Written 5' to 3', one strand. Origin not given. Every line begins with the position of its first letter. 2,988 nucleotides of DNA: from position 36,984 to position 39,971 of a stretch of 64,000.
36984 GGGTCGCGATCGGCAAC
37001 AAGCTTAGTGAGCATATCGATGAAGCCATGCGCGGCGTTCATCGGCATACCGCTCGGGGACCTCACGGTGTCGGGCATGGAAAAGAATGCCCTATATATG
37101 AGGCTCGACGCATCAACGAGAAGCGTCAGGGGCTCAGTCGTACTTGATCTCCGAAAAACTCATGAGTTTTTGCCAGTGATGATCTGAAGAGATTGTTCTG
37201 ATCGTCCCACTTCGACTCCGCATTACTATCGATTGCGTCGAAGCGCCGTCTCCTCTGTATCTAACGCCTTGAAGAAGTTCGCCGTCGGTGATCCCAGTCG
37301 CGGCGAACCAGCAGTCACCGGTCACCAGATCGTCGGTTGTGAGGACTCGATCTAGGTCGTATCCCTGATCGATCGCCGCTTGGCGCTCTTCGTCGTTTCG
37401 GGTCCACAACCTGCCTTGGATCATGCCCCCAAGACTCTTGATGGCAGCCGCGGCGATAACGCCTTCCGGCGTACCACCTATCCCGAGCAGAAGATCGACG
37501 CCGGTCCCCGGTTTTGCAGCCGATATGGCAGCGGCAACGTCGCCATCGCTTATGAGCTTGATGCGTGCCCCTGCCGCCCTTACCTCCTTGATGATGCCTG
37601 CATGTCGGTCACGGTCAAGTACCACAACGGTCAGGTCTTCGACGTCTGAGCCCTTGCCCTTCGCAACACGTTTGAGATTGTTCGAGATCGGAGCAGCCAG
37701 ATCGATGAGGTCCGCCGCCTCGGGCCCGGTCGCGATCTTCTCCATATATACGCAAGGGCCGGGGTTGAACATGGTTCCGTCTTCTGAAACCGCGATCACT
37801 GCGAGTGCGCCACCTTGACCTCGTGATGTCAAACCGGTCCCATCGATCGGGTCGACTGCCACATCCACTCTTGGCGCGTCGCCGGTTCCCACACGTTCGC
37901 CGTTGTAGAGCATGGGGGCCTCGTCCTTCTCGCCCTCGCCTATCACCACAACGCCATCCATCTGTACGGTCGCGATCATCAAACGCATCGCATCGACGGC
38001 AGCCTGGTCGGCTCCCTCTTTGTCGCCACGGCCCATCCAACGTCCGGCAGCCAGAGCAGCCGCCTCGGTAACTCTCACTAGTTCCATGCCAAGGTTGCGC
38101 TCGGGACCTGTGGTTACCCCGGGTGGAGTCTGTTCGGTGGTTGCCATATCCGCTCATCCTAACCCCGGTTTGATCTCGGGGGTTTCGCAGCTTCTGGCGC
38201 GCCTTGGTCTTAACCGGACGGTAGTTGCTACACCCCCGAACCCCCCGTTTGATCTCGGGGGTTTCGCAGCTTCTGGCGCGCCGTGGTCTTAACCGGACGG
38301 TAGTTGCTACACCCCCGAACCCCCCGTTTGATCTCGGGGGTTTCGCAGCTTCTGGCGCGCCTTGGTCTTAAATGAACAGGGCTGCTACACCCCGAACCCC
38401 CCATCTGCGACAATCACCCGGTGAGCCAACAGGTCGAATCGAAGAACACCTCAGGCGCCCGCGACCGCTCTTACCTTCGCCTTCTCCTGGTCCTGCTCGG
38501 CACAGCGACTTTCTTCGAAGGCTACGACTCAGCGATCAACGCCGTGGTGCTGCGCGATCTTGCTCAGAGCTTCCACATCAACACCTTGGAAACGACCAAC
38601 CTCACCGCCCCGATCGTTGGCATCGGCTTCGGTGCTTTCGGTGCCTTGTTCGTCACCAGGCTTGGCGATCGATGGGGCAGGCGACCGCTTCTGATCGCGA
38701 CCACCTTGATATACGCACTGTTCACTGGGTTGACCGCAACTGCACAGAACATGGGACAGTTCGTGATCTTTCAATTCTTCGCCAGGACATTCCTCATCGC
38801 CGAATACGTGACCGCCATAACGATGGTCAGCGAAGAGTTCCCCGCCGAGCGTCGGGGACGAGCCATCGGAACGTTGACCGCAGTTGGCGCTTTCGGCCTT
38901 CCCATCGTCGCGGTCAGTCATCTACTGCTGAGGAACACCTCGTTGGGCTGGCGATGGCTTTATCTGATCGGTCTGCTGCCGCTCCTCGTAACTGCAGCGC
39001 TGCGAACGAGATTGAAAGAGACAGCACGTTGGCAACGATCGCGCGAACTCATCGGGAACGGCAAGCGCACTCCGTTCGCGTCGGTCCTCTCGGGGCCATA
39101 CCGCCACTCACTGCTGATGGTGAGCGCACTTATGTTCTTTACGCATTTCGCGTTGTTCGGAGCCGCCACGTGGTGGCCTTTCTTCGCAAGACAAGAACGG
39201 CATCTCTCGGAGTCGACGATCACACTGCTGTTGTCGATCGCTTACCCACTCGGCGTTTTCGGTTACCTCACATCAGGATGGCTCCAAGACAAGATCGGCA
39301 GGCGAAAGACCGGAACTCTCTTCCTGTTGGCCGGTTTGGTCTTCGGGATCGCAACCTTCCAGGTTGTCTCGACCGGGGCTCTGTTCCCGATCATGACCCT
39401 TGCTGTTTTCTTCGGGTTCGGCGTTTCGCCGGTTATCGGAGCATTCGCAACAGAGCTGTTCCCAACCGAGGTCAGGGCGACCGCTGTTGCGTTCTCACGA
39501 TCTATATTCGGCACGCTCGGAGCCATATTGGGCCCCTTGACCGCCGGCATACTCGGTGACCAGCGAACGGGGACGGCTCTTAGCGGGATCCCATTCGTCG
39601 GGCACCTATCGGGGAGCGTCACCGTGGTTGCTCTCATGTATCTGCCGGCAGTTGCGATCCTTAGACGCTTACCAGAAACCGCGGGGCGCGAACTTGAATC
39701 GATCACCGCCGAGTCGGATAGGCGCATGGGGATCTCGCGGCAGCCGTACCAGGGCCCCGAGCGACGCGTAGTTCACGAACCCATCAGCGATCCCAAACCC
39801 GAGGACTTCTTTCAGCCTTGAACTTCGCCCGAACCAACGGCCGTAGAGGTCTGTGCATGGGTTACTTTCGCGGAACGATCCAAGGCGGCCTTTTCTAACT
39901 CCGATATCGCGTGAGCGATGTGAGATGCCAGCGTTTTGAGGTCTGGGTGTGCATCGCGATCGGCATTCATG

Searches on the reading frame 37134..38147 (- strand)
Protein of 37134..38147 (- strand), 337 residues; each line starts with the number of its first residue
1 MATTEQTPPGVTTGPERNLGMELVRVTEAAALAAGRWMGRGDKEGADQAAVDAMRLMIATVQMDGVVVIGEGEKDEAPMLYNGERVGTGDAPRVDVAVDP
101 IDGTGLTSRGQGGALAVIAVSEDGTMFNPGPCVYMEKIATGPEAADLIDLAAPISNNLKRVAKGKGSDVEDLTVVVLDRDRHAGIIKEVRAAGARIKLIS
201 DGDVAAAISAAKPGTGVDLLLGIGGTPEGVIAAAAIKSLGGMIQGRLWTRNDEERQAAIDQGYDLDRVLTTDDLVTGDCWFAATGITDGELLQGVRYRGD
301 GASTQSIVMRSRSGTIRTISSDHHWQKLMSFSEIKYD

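Call 13: search_protein_families(library=pfam, proteins=[window:37134-38147:-])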
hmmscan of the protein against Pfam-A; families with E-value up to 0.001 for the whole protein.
window:37134-38147:- (337 aa): 1 family
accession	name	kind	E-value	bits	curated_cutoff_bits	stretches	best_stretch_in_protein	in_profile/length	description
PF03320.18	FBPase_glpX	-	1.8e-140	467.7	27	1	17-323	1-307/307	Bacterial fructose-1,6-bisphosphatase, glpX-encoded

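Call 15: find_homologous_proteins(query=window:37134-38147:-, max_evalue=1e-50)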
Query window:37134-38147:- (337 aa): 8000 proteins with E <= 1e-50 among 8000 candidates; the best 120 are listed.
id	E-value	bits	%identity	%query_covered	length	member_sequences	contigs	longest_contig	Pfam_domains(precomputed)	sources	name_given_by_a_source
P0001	3.7e-214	728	100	100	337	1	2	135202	PF03320.19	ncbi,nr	ncbi:MAG: class II fructose-bisphosphatase [Actinomycetota bacterium]|nr:class II fructose-bisphosph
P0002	4.2e-187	639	91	97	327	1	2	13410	PF03320.19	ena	-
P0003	9.6e-181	618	85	100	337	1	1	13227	PF03320.19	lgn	-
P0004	3.1e-173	593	81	100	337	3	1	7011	PF03320.19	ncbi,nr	ncbi:MAG TPA: class II fructose-bisphosphatase [Actinomycetota bacterium]|nr:class II fructose-bisph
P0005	6.1e-173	592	80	100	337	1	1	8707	PF03320.19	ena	-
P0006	3.0e-171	587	81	97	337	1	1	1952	PF03320.19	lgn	-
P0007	6.8e-170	582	80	97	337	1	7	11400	PF03320.19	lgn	-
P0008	3.4e-169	580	80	97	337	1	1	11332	PF03320.19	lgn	-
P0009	3.8e-169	580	80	97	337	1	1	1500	PF03320.19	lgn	-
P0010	6.6e-168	576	81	98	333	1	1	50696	PF03320.19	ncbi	ncbi:MAG: class II fructose-bisphosphatase [Actinomycetota bacterium]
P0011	8.9e-168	575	79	99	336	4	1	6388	PF03320.19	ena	-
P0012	9.9e-167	572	77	99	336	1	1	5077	PF03320.19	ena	-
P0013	9.6e-166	569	78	97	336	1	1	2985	PF03320.19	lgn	-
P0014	1.5e-165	568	82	96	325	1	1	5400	PF03320.19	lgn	-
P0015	1.1e-164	565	77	100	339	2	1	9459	PF03320.19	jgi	jgi:fructose-1,6-bisphosphatase II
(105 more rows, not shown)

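Call 16: find_encoding_contigs(protein=P0001, flank=10000)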
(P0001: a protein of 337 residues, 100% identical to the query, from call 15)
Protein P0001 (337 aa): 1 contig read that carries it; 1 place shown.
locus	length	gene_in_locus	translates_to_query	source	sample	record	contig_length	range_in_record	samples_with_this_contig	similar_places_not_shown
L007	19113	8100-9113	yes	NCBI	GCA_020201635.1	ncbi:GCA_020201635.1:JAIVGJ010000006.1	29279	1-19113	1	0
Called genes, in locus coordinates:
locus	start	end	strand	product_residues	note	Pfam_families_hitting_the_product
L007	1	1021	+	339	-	PF00291:PALP, PF00571:CBS (weak)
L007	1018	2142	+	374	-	PF01053:Cys_Met_Meta_PP, PF06838:Met_gamma_lyase (faint)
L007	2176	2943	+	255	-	PF00106:adh_short, PF08659:KR, PF13561:adh_short_C2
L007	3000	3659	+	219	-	PF00072:Response_reg, PF00196:GerE, PF04545:Sigma70_r4 (faint), PF08281:Sigma70_r4_2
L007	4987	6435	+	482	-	PF03007:WS_DGAT_cat, PF06974:WS_DGAT_C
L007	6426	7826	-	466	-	PF00083:Sugar_tr, PF07690:MFS_1, PF12832:MFS_1_like (faint), PF00083:Sugar_tr, PF07690:MFS_1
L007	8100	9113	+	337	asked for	PF03320:FBPase_glpX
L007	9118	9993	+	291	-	PF02739:5_3_exonuc_N, PF01367:5_3_exonuc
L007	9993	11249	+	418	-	PF00202:Aminotran_3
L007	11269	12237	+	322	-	-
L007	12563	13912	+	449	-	-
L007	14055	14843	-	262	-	PF18306:LDcluster4, PF03641:Lysine_decarbox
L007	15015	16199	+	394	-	PF04107:GCS2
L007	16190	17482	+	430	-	PF12867:DinB_2, PF03781:FGE-sulfatase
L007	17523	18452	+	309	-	PF10017:Methyltransf_33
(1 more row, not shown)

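Call 17: find_encoding_contigs(protein=P0002, flank=10000)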
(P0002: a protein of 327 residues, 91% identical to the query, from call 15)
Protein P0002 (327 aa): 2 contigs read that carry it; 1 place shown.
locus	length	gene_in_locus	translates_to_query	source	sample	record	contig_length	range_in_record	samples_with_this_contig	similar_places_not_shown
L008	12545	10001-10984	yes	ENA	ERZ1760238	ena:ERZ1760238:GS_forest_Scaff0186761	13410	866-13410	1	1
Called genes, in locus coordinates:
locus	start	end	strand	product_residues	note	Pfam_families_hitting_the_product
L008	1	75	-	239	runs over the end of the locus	PF01061:ABC2_membrane, PF12698:ABC2_membrane_3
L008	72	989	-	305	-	PF00005:ABC_tran, PF13304:AAA_21 (weak)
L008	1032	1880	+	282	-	-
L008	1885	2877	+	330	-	PF02674:Colicin_V, PF00188:CAP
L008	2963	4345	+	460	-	PF00291:PALP, PF00571:CBS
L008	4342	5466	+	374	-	PF01053:Cys_Met_Meta_PP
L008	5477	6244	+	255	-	PF00106:adh_short, PF01370:Epimerase, PF08659:KR, PF13561:adh_short_C2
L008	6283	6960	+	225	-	PF00072:Response_reg, PF04545:Sigma70_r4 (faint), PF00196:GerE, PF08281:Sigma70_r4_2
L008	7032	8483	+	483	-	PF03007:WS_DGAT_cat, PF06974:WS_DGAT_C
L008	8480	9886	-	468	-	PF00083:Sugar_tr, PF07690:MFS_1, PF00083:Sugar_tr, PF12832:MFS_1_like (weak), PF07690:MFS_1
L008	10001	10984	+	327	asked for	PF03320:FBPase_glpX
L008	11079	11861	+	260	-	PF02739:5_3_exonuc_N, PF01367:5_3_exonuc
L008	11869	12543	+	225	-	?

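Call 18: find_encoding_contigs(protein=P0003, flank=10000)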
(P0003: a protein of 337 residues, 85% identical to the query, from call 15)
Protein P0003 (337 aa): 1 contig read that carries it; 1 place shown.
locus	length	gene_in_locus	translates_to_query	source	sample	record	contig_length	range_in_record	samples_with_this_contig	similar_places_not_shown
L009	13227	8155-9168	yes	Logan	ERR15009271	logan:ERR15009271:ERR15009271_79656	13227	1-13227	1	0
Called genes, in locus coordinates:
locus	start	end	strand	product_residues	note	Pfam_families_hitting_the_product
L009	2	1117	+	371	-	?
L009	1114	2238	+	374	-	PF01053:Cys_Met_Meta_PP, PF01041:DegT_DnrJ_EryC1 (weak), PF01212:Beta_elim_lyase (faint)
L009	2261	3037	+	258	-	PF00106:adh_short, PF08659:KR (weak), PF13561:adh_short_C2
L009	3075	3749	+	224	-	PF00072:Response_reg, PF00196:GerE, PF08281:Sigma70_r4_2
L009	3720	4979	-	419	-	PF05977:MFS_3, PF07690:MFS_1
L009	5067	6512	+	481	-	PF03007:WS_DGAT_cat, PF06974:WS_DGAT_C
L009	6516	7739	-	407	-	PF00083:Sugar_tr, PF07690:MFS_1, PF00083:Sugar_tr (weak)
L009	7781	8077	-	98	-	PF09656:PGPGW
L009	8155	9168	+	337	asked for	PF03320:FBPase_glpX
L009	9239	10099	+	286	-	PF02739:5_3_exonuc_N, PF01367:5_3_exonuc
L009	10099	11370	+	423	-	PF00202:Aminotran_3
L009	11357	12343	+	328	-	PF19681:DUF6183 (weak)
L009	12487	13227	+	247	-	?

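Call 38: find_encoding_contigs(protein=P0010, flank=10000)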
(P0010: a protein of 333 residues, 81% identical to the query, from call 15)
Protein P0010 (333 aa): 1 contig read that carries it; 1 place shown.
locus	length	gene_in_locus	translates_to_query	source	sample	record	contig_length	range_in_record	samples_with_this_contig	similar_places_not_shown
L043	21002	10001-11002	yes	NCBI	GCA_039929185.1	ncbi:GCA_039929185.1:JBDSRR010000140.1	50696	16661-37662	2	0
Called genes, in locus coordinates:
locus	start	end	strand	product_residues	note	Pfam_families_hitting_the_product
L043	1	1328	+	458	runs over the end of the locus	PF00291:PALP, PF00571:CBS (weak)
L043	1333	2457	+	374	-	PF01053:Cys_Met_Meta_PP, PF00155:Aminotran_1_2 (weak), PF01041:DegT_DnrJ_EryC1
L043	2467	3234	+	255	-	PF00106:adh_short, PF08659:KR, PF13561:adh_short_C2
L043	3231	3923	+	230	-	PF00072:Response_reg, PF08281:Sigma70_r4_2 (weak), PF00196:GerE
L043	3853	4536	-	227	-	PF00149:Metallophos, PF12850:Metallophos_2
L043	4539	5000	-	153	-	PF07366:SnoaL (weak), PF12680:SnoaL_2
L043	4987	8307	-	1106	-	PF00211:Guanylate_cyc, PF13191:AAA_16 (weak), PF20703:nSTAND1 (weak), PF13401:AAA_22, PF25872:HTH_77, PF17874:TPR_MalT (weak), PF13424:TPR_12, PF17874:TPR_MalT, +1 more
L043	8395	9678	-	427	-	PF00083:Sugar_tr, PF07690:MFS_1, PF12832:MFS_1_like (faint), PF13347:MFS_2 (weak), PF00083:Sugar_tr, PF07690:MFS_1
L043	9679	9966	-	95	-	PF09656:PGPGW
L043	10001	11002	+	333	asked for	PF03320:FBPase_glpX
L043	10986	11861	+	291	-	PF02739:5_3_exonuc_N, PF01367:5_3_exonuc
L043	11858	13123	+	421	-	PF00202:Aminotran_3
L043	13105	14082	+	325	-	PF19681:DUF6183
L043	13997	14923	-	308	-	PF00950:ABC-3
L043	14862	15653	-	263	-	PF00005:ABC_tran, PF13304:AAA_21 (weak)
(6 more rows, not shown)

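Call 39: find_encoding_contigs(protein=P0004, flank=10000)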
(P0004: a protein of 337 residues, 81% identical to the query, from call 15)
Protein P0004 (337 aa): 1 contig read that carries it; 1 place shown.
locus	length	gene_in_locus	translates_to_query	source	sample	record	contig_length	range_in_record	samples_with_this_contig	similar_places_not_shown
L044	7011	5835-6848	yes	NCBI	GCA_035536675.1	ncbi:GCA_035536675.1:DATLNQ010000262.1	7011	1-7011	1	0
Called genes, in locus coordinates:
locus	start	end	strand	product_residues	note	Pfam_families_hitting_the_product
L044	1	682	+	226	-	PF00005:ABC_tran, PF02463:SMC_N (faint), PF13304:AAA_21 (weak)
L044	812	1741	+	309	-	PF00512:HisKA, PF02518:HATPase_c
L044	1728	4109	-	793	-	PF09826:Beta_propel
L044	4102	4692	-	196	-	PF07638:Sigma70_ECF (weak), PF04542:Sigma70_r2, PF08281:Sigma70_r4_2, PF04545:Sigma70_r4 (weak)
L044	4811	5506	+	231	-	PF00072:Response_reg, PF00486:Trans_reg_C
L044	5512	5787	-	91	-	PF09656:PGPGW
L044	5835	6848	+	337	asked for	PF03320:FBPase_glpX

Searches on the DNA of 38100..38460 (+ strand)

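Call 51: search_rna_families(source=window, start=38100, end=38460, threshold=evalue, max_evalue=10)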
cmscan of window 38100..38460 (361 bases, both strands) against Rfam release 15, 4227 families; matches with E-value up to 10: 9.
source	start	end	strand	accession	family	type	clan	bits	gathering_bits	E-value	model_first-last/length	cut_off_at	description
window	38255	38320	-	RF03518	mir-1893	Gene; miRNA;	-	16.8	94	2.5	1-83/83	no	mir-1893 microRNA precursor family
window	38160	38281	-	RF02794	Pab19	Gene; snRNA; snoRNA; HACA-box;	-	16.3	55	3.3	1-102/102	no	Pab19 RNA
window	38170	38238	-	RF00737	mir-322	Gene; miRNA;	-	15.2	62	3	1-84/84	no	mir-322 microRNA precursor family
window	38203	38269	-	RF02276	Hammerhead_II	Gene; ribozyme;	CL00010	14.8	37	2.6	1-66/66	no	Hammerhead ribozyme (type II)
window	38248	38324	+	RF01695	C4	Gene; antisense;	CL00128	14.5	45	4.5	1-87/87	no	C4 antisense RNA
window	38236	38267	+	RF01791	F6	Gene; sRNA;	-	14.4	46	8.5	1-57/57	no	F6 TB sRNA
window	38282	38348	-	RF02276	Hammerhead_II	Gene; ribozyme;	CL00010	12.8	37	8.7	1-66/66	no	Hammerhead ribozyme (type II)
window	38176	38239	-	RF02712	EBER2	Gene; sRNA;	-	9.9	200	8.6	77-141/173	no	Epstein-Barr virus EBER2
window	38255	38318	-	RF02712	EBER2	Gene; sRNA;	-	9.7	200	9.7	77-141/173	no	Epstein-Barr virus EBER2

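Call 52: search_dna_similar(query=window:38163-38402:+, collection=plasmids, mode=distant, max_evalue=0.01)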
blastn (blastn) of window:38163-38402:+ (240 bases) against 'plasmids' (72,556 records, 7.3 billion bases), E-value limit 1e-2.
No match.

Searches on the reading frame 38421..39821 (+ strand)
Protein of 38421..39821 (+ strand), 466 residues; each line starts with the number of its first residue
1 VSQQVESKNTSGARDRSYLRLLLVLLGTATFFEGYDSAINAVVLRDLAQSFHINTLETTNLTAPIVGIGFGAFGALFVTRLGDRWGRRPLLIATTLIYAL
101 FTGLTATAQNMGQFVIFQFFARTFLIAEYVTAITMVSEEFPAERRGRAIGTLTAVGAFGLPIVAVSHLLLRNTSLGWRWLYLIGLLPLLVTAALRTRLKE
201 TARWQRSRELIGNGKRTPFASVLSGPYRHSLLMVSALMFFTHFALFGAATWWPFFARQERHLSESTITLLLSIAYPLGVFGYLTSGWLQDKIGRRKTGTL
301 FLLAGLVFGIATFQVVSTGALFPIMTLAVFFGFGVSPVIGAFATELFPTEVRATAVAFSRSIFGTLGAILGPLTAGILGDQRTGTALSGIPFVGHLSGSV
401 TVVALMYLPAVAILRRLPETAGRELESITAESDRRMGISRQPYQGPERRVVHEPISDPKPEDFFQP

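Call 13: search_protein_families(library=pfam, proteins=[window:38421-39821:+])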
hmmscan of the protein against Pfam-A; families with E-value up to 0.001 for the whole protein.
window:38421-39821:+ (466 aa): 4 families
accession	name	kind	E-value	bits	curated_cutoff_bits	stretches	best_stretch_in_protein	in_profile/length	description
PF07690.21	MFS_1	-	8.8e-49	166.7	33.4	2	28-372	3-347/347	Major Facilitator Superfamily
PF00083.30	Sugar_tr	-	2e-25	90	22.3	2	29-209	8-202/452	Sugar (and other) transporter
PF12832.13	MFS_1_like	-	1.1e-06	28.4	25.2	0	77-155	266-345/373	MFS_1 like family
PF03547.23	Mem_trans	-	0.0005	19.2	25.7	1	321-388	61-128/343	Membrane transport protein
